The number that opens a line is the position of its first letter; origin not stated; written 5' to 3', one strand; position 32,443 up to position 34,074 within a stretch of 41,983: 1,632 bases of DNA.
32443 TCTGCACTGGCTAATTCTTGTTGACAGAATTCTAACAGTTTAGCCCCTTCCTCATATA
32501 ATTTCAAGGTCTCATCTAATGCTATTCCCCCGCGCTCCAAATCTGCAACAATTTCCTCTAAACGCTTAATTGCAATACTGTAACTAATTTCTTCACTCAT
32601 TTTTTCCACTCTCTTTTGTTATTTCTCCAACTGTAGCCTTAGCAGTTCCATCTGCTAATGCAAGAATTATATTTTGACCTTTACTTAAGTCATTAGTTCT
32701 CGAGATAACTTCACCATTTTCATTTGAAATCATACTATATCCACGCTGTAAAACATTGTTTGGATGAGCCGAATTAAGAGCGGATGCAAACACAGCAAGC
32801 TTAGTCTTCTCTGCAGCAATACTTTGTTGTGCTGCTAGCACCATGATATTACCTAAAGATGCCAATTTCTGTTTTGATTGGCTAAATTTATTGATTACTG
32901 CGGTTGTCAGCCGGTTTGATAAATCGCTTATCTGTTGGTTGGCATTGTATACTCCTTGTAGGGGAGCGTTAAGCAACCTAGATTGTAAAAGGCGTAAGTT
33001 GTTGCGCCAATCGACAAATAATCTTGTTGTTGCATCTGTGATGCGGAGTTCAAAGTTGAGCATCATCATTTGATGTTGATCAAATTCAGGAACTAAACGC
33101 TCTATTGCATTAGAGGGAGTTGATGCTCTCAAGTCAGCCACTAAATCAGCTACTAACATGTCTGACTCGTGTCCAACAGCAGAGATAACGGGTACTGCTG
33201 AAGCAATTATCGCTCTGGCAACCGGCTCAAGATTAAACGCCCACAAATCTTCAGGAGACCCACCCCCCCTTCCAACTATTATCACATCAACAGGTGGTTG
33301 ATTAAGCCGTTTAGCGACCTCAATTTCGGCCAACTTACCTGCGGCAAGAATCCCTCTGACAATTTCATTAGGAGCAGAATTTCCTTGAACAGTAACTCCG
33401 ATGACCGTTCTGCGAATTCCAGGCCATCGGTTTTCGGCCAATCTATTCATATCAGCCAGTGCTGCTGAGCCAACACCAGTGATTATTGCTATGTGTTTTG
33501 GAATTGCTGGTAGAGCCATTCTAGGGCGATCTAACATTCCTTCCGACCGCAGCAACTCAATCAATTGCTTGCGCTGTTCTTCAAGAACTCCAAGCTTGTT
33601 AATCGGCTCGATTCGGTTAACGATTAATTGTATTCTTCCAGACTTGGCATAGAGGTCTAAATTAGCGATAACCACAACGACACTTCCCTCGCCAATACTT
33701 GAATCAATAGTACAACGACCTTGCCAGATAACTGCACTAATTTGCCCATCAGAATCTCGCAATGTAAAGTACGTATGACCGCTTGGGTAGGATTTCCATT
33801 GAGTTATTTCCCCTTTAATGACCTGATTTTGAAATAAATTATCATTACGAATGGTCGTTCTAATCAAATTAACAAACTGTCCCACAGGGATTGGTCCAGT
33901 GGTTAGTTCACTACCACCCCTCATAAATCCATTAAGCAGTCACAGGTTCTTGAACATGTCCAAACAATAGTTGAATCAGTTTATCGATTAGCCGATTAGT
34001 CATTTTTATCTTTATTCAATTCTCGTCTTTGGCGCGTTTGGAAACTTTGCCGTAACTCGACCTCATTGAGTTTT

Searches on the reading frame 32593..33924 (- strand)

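Call 79: search_protein_families(library=pfam, proteins=[window:32593-33924:-], max_evalue=0.00001)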
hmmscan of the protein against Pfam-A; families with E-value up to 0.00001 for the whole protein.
window:32593-33924:- (443 aa): 3 families
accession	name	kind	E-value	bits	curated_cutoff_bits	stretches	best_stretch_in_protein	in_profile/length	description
PF02601.20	Exonuc_VII_L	-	3e-73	247.5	35.9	1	136-430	8-314/315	Exonuclease VII, large subunit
PF13742.12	tRNA_anti_2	-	9e-20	71.2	27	1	13-106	2-95/95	OB-fold nucleic acid binding domain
PF01336.31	tRNA_anti-codon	-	1.5e-10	41.3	27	1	35-108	2-75/75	OB-fold nucleic acid binding domain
